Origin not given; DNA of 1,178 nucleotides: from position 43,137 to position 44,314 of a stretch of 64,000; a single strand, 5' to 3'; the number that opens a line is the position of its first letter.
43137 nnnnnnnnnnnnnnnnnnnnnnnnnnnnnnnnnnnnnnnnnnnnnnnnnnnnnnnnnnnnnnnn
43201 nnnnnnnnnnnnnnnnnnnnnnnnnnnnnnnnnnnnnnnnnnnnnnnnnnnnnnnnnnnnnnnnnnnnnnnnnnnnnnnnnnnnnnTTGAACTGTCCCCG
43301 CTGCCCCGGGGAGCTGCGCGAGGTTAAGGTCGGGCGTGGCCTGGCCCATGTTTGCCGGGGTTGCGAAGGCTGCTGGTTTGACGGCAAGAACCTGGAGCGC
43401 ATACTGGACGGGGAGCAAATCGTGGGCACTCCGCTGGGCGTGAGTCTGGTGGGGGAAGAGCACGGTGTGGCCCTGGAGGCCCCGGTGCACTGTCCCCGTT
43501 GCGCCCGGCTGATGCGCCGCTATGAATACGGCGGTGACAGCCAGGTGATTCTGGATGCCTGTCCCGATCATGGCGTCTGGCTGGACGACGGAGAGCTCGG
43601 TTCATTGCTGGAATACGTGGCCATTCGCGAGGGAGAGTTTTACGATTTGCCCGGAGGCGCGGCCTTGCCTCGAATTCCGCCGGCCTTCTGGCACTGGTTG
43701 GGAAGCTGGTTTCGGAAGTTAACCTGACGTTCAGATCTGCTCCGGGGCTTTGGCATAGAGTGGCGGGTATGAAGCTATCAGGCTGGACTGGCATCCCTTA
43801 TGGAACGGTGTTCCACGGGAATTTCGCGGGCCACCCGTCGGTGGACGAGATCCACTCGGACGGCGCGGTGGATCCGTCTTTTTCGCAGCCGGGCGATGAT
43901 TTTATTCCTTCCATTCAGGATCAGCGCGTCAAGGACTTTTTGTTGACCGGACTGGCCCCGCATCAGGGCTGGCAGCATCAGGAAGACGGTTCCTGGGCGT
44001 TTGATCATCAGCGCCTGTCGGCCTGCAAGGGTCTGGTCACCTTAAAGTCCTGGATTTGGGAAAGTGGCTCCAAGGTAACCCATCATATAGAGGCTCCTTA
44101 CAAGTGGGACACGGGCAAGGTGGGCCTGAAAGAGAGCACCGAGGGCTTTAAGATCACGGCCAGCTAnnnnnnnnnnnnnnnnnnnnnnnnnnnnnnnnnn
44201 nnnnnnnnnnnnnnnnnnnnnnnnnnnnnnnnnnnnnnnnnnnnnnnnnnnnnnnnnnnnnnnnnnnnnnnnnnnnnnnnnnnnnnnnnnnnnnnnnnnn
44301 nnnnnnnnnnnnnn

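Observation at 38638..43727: GGDEF(degenerate)–EAL protein with a coiled-coil stalk of about 1,100 aa bearing tandem repeats, coupled to a double zf-TFIIB zinc-ribbon protein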

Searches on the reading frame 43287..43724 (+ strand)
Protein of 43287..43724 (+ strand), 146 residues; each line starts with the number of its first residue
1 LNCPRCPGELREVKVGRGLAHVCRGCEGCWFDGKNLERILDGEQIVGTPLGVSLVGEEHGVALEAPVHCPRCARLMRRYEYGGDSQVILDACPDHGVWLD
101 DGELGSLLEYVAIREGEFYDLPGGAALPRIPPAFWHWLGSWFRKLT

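Call 10: search_protein_families(library=pfam, proteins=[window:43287-43724:+], max_evalue=0.01)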
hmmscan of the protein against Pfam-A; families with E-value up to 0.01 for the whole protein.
window:43287-43724:+ (146 aa): 1 family
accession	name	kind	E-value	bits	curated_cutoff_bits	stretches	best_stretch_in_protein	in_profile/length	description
PF13453.11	Zn_ribbon_TFIIB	-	3.4e-17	62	22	2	2-41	1-40/41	Transcription factor zinc-finger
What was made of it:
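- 43287..43727 (+): Gene for the 146-aa double zinc-ribbon protein. Ribbon 1 is nt 43290..43409, ribbon 2 is nt 43485..43607, and the Trp-rich C-terminal helix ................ is nt 43677..43724. PF13453 twice (call 10).
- Checked: The next ORF, 43287..43727, gives a 146-aa protein with two PF13453 Zn_ribbon_TFIIB stretches (E 3.4e-17, 62 bits against a cutoff of 22; call 10).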

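Call 11: search_protein_families(library=ncbifam, proteins=[window:43287-43724:+], max_evalue=0.01)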
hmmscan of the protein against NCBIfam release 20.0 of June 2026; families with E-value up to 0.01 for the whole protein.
window:43287-43724:+ (146 aa): 0 families

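Call 14: find_homologous_proteins(query=window:43287-43724:+, max_evalue=0.001)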
Query window:43287-43724:+ (146 aa): 39 proteins with E <= 0.001 among 72 candidates.
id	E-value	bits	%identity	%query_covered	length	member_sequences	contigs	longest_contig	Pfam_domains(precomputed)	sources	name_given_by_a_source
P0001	6.0e-99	347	100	100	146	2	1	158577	PF13453.12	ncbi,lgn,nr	ncbi:zf-TFIIB domain-containing protein [bacterium]|nr:zf-TFIIB domain-containing protein [bacterium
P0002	2.3e-79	283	82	100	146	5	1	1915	PF13453.12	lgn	-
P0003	1.4e-66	242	79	88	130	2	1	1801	PF13453.12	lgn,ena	-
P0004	1.8e-66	241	73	100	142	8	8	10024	PF13453.12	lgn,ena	-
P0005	3.5e-62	227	74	86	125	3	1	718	PF13453.12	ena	-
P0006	1.2e-47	180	61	99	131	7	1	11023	PF13453.12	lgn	-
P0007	4.8e-35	139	45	99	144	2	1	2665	PF13453.12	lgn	-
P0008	2.8e-32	130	46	99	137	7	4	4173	PF13453.12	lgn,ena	-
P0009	5.3e-26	110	44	77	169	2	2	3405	PF13453.12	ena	-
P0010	1.0e-24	105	44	77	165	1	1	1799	PF13453.12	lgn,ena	-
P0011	3.4e-24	104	44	77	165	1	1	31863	PF13453.12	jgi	jgi:Zn-finger nucleic acid-binding protein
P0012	4.5e-24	103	37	92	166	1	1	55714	PF13453.12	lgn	-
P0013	1.1e-23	102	46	76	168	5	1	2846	PF13453.12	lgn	-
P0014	1.4e-23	102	43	77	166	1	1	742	PF13453.12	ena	-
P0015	6.2e-23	100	43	77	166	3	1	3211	PF13453.12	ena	-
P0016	1.2e-22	99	43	76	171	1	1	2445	PF13453.12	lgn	-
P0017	1.7e-22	98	42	83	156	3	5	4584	PF13453.12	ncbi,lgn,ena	-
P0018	2.0e-22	98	37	100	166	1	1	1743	PF13453.12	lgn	-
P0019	2.1e-22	98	45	76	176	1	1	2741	PF13453.12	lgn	-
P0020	2.4e-22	98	42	77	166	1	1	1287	PF13453.12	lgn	-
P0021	3.5e-22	97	42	77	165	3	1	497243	PF13453.12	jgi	jgi:Zn-finger nucleic acid-binding protein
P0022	4.5e-22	97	41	77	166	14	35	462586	PF13453.12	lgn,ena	-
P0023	5.7e-22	96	43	77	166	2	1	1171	PF13453.12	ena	-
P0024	1.1e-21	95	43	76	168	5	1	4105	PF13453.12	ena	-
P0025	1.2e-21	95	44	77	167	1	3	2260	PF13453.12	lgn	-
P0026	2.2e-21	95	42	79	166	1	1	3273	PF13453.12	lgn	-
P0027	2.3e-21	94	37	100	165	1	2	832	PF13453.12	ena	-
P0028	2.8e-21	94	40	77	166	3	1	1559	PF13453.12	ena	-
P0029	3.5e-20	91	41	77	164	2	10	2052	PF13453.12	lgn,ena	-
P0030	1.0e-19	89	41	77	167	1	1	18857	PF13453.12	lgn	-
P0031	2.0e-19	88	37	77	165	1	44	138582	PF13453.12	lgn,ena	-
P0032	2.2e-19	88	39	79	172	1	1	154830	PF13453.12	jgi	jgi:Zn-finger nucleic acid-binding protein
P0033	2.3e-19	88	39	77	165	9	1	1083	PF13453.12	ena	-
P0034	7.2e-19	86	41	77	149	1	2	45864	PF13453.12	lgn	-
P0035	1.7e-17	82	39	78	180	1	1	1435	PF13453.12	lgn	-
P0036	2.6e-17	81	45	66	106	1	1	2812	PF13453.12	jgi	jgi:Zn-finger nucleic acid-binding protein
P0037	3.2e-17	81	42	75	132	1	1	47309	PF13453.12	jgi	-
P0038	1.7e-16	79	36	77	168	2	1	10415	PF13453.12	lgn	-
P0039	5.6e-8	51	31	76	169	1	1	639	PF13453.12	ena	-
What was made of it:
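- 43287..43727 (+): 39 homologues (call 14).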

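Call 16: find_encoding_contigs(protein=P0004, flank=10000, max_places=4)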
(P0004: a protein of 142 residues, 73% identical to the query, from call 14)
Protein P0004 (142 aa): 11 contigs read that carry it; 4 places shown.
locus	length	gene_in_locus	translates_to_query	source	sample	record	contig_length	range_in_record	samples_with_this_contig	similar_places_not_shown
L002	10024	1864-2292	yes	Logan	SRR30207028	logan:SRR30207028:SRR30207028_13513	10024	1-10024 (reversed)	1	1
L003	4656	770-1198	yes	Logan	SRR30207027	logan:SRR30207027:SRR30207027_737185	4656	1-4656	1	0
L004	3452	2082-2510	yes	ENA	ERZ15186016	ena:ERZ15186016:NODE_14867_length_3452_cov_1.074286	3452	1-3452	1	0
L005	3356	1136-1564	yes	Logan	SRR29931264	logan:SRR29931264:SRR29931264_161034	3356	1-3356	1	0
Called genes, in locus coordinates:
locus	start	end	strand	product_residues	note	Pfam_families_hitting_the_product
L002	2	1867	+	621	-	?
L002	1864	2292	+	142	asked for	PF13453:Zn_ribbon_TFIIB (weak)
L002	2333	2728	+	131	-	-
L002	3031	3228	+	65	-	-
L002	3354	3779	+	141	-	-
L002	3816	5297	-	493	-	PF00990:GGDEF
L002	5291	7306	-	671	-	PF05649:Peptidase_M13_N, PF01431:Peptidase_M13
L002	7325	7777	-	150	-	-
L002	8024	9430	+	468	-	PF00206:Lyase_1, PF10415:FumaraseC_C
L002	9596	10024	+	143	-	?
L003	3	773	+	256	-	?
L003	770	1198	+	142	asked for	PF13453:Zn_ribbon_TFIIB (weak)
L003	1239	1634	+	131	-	-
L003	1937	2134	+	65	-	-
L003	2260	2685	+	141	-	-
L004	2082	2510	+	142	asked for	PF13453:Zn_ribbon_TFIIB (weak)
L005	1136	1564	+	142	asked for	PF13453:Zn_ribbon_TFIIB (weak)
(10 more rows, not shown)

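Call 17: find_encoding_contigs(protein=P0006, flank=10000, max_places=3)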
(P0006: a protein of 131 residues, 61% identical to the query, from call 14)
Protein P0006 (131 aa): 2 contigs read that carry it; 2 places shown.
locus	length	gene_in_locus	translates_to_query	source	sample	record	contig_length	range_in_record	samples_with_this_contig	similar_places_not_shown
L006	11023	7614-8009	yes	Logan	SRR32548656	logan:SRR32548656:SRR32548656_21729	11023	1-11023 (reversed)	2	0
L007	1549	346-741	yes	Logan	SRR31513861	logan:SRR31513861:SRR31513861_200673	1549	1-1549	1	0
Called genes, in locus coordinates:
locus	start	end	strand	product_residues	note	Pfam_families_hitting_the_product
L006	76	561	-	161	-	-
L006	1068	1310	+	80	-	-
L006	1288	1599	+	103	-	-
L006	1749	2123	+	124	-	-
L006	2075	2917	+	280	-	-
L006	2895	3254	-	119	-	-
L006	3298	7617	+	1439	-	PF24161:CCDC39 (faint), PF00990:GGDEF, PF00563:EAL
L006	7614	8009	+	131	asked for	PF13453:Zn_ribbon_TFIIB (weak)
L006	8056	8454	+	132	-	-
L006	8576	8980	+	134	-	-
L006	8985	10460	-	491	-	PF00990:GGDEF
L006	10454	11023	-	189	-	?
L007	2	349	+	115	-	?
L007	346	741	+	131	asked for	PF13453:Zn_ribbon_TFIIB (weak)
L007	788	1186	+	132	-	-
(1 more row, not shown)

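Call 18: find_encoding_contigs(protein=P0012, flank=8000, max_places=2)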
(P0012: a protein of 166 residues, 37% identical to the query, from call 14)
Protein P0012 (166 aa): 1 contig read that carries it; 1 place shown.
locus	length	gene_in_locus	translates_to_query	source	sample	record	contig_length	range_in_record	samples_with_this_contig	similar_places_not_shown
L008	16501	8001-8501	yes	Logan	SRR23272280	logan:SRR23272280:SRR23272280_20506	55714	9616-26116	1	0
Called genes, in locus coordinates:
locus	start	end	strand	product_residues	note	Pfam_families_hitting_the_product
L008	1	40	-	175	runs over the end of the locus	PF02620:YceD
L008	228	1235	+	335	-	-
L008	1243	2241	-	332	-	PF00296:Bac_luciferase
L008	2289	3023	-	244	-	-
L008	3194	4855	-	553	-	PF06418:CTP_synth_N, PF00117:GATase, PF07722:Peptidase_C26 (weak)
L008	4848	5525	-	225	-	PF13483:Lactamase_B_3, PF12706:Lactamase_B_2 (faint)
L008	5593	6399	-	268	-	PF00561:Abhydrolase_1, PF12146:Hydrolase_4, PF12697:Abhydrolase_6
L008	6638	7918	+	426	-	PF00270:DEAD, PF04851:ResIII, PF00271:Helicase_C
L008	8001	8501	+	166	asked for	PF13453:Zn_ribbon_TFIIB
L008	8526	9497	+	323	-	PF03692:CxxCxxCC, PF07719:TPR_2 (faint), PF13424:TPR_12 (faint), PF13428:TPR_14 (faint), PF13432:TPR_16 (faint), PF00515:TPR_1 (faint), PF14559:TPR_19 (faint)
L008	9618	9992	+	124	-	-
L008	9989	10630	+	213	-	-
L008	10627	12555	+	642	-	-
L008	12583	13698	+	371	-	-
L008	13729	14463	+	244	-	-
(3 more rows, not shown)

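Call 41: predict_structure(alignment_id=A1)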
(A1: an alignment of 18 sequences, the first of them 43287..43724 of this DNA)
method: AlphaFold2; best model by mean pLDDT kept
length: 146 residues; sequences in the alignment: 18
mean_pLDDT: 80.7   pTM: 0.79
mean pLDDT of the five models: 80.7, 78.0, 77.6, 76.4, 76.2
residues with pLDDT >= 90: 57; 70-90: 54; 50-70: 20; < 50: 15
segments of 3 or more residues with pLDDT < 50: 116-129
pLDDT, mean of each block of 10 residues (from residue 1): 95 90 96 86 83 88 92 93 76 93 86 53 43 59 73
secondary structure, 60 per line:
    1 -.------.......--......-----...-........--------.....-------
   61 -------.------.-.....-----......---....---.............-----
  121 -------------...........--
elements in order: E9-15 E18-23 E29-31 H33-40 H49-53 E77-81 E87-92 E96-99 H103-115 H134-141 E142-144
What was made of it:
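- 43287..43727 (+): AF2 model with pLDDT 80.7 (call 41).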

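Call 46: fold_search(model_id=the predicted structure, library=pdb)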
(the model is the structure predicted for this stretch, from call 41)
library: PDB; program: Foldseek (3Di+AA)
matches with E <= 10: 104; with E <= 0.001: 0
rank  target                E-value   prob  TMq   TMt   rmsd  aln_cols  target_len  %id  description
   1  8yoz_B                1.2e-01  0.99  0.26  0.48   1.4        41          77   39  Crystal structure of the small zinc-finger protein ZifS (TTHA0897) from Thermus thermophilus HB8. (released 2025-03-19)
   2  8yoz_A                1.5e-01  0.96  0.28  0.49   2.1        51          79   41  Crystal structure of the small zinc-finger protein ZifS (TTHA0897) from Thermus thermophilus HB8. (released 2025-03-19)
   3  1w1h_B                3.0e-01  0.06  0.15  0.14  14.7       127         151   10  Crystal Structure of the PDK1 Pleckstrin Homology (PH) domain (released 2004-11-19)
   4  8qsz_I                3.6e-01  0.11  0.19  0.28  19.8       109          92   18  Structure of s. pombe RNA polymerase II in complex with DSIF and Rat1/Rai1 (released 2024-10-23)
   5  5xq0_B                5.1e-01  0.07  0.18  0.09  14.0       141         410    6  Structural basis of kindlin-mediated integrin recognition and activation (released 2017-07-26)
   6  7fji_I                5.4e-01  0.06  0.17  0.23  29.6       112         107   14  human Pol III elongation complex (released 2021-10-27)
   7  5flm_I                9.1e-01  0.41  0.20  0.25   2.9        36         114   14  Structure of transcribing mammalian RNA polymerase II (released 2016-01-20)
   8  1w1h_C                9.1e-01  0.04  0.15  0.16  11.5       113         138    9  Crystal Structure of the PDK1 Pleckstrin Homology (PH) domain (released 2004-11-19)
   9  5xq1_B                9.6e-01  0.04  0.18  0.09  14.0       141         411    6  Structural basis of kindlin-mediated integrin recognition and activation (released 2017-07-26)
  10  5oik_I                1.1e+00  0.33  0.20  0.25   3.7        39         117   13  Structure of an RNA polymerase II-DSIF transcription elongation complex (released 2017-09-13)
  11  6gmh_I                1.2e+00  0.30  0.20  0.25   3.7        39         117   13  Structure of activated transcription complex Pol II-DSIF-PAF-SPT6 (released 2018-08-22)
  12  4wsf_A                1.2e+00  0.03  0.14  0.17  13.0       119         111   10  Falafel EVH1 domain bound to CENP-C FIM (released 2014-12-10)
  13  8xrm_I                1.3e+00  0.35  0.20  0.25   2.8        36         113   14  RNA polymerase II elongation complex with DSIF, SPT6, and ELOF1 transcribing genomic DNA extracted from human nuclei (released 2025-05-07)
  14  1w1h_D                1.3e+00  0.03  0.15  0.15  11.4       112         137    9  Crystal Structure of the PDK1 Pleckstrin Homology (PH) domain (released 2004-11-19)
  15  5xog_I                1.4e+00  0.28  0.19  0.24   2.9        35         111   14  RNA Polymerase II elongation complex bound with Spt5 KOW5 and Elf1 (released 2017-08-16)
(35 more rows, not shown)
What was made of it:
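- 43287..43727 (+): Best PDB match is ZifS, 8yoz (call 46).
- Closest known: ZifS. Same: 39-41% identity over 41-51 aligned residues (Foldseek probability 0.96-0.99; call 46).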

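Call 76: search_dna_similar(query=window:43287-43724:+, collection=plasmids, mode=protein, max_rows=10)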
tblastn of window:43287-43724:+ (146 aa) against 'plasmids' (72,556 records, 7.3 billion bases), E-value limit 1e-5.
No match.
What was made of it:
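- Tried and rejected: Ribbon protein on plasmids: no match (call 76).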

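Call 89: search_protein_families(library=padloc, proteins=[window:43287-43724:+], max_evalue=0.001)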
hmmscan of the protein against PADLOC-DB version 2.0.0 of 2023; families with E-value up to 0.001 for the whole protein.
window:43287-43724:+ (146 aa): 0 families

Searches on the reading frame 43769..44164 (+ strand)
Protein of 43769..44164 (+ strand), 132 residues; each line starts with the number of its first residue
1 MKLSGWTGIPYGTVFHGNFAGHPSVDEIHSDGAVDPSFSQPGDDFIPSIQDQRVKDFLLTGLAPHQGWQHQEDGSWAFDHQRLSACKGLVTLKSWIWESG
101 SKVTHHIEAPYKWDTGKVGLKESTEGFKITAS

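Call 26: search_protein_families(library=pfam, proteins=[window:43769-44164:+], max_evalue=0.01)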
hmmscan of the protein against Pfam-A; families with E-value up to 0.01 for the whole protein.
window:43769-44164:+ (132 aa): 0 families

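Call 55: find_homologous_proteins(query=window:43769-44164:+, max_evalue=0.001)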
Query window:43769-44164:+ (132 aa): 9 proteins with E <= 0.001 among 13 candidates.
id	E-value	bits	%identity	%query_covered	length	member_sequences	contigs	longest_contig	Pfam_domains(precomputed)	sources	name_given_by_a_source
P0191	8.0e-80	284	90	100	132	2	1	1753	-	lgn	-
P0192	1.0e-72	261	81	100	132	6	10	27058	-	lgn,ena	-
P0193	2.3e-63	230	74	100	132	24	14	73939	-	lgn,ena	-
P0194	1.8e-56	208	68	98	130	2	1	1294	-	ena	-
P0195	1.9e-56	208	67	100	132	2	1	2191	-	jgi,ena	-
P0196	9.8e-48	180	63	98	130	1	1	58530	-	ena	-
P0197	8.3e-45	170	58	98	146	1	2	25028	-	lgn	-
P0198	2.6e-43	165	59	99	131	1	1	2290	-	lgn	-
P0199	1.4e-18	85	62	49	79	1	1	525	-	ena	-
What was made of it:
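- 43769..44167 (+): 132-aa lineage-specific orphan gene that follows the unit. It is conserved in all close orthologous loci, including those that lost the ribbon. Only 9 homologues and no Pfam match (calls 26, 55).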

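Call 62: predict_structure(alignment_id=A2)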
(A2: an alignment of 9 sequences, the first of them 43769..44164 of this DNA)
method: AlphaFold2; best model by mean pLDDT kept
length: 132 residues; sequences in the alignment: 9
mean_pLDDT: 86.8   pTM: 0.83
mean pLDDT of the five models: 86.8, 79.4, 65.3, 58.6, 53.0
residues with pLDDT >= 90: 66; 70-90: 58; 50-70: 5; < 50: 3
segments of 3 or more residues with pLDDT < 50: 1-3
pLDDT, mean of each block of 10 residues (from residue 1): 66 77 78 87 87 94 91 92 94 91 93 91 90 73
secondary structure, 60 per line:
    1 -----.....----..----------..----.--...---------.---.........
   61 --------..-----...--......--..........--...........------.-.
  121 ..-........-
elements in order: E6-10 H52-60 E76-78 E81-86 E89-98 E101-111 E124-131

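Call 65: fold_search(model_id=the predicted structure, library=pdb)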
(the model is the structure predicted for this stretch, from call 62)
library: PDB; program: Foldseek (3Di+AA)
matches with E <= 10: 728; with E <= 0.001: 0
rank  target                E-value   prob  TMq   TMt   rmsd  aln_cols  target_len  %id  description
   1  6p59_C                1.4e-01  0.33  0.25  0.22   6.6        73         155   18  Crystal structure of SIVrcm Vif-CBFbeta-ELOB-ELOC complex (released 2019-12-25)
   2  4mvl_A                1.5e-01  0.57  0.27  0.21   8.5        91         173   11  Crystal structure of an engineered lipocalin (Anticalin H1GA) in complex with the Alzheimer amyloid peptide Abeta1-40 (released 2015-08-12)
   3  8cx1_C                1.5e-01  0.41  0.26  0.23   5.7        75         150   16  Cryo-EM structure of human APOBEC3G/HIV-1 Vif/CBFbeta/ELOB/ELOC dimeric complex in State 1 (released 2023-02-15)
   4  6p59_A                2.1e-01  0.28  0.25  0.22   6.5        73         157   18  Crystal structure of SIVrcm Vif-CBFbeta-ELOB-ELOC complex (released 2019-12-25)
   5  4ytx_P                2.1e-01  0.18  0.23  0.20  11.6        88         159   12  Crystal structure of Ups1-Mdm35 complex with PA (released 2015-08-12)
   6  4n9f_i                2.4e-01  0.33  0.25  0.22   5.8        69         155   16  Crystal structure of the Vif-CBFbeta-CUL5-ElOB-ElOC pentameric complex (released 2014-01-08)
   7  8cx2_H                2.9e-01  0.30  0.25  0.23   5.4        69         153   16  Cryo-EM structure of human APOBEC3G/HIV-1 Vif/CBFbeta/ELOB/ELOC dimeric complex in State 2 (released 2023-02-15)
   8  8cx1_H                2.9e-01  0.28  0.25  0.23   5.8        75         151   16  Cryo-EM structure of human APOBEC3G/HIV-1 Vif/CBFbeta/ELOB/ELOC dimeric complex in State 1 (released 2023-02-15)
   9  4n9f_k                3.1e-01  0.35  0.26  0.23   4.5        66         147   14  Crystal structure of the Vif-CBFbeta-CUL5-ElOB-ElOC pentameric complex (released 2014-01-08)
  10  7our_E                3.3e-01  0.23  0.24  0.27   5.8        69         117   10  Wilavidin apo form (P1 form) (released 2021-11-17)
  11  7our_C                3.3e-01  0.21  0.24  0.26   5.6        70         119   11  Wilavidin apo form (P1 form) (released 2021-11-17)
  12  4mvi_A                3.5e-01  0.23  0.23  0.18  11.0        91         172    6  Crystal structure of an engineered lipocalin (Anticalin US7) in complex with the Alzheimer amyloid peptide Abeta(1-40) (released 2015-08-12)
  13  4n9f_c                3.9e-01  0.25  0.24  0.22   5.2        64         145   11  Crystal structure of the Vif-CBFbeta-CUL5-ElOB-ElOC pentameric complex (released 2014-01-08)
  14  7p8y_A                3.9e-01  0.21  0.24  0.29   5.6        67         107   10  Short wilavidin apo form (released 2021-11-17)
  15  4qae_A                4.1e-01  0.18  0.22  0.17  11.5        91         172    8  Crystal structure of an engineered lipocalin (Anticalin) in complex with human hepcidin (released 2015-05-06)
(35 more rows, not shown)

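Call 89: search_protein_families(library=padloc, proteins=[window:43769-44164:+], max_evalue=0.001)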
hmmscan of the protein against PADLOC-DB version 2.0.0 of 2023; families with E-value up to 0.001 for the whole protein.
window:43769-44164:+ (132 aa): 0 families
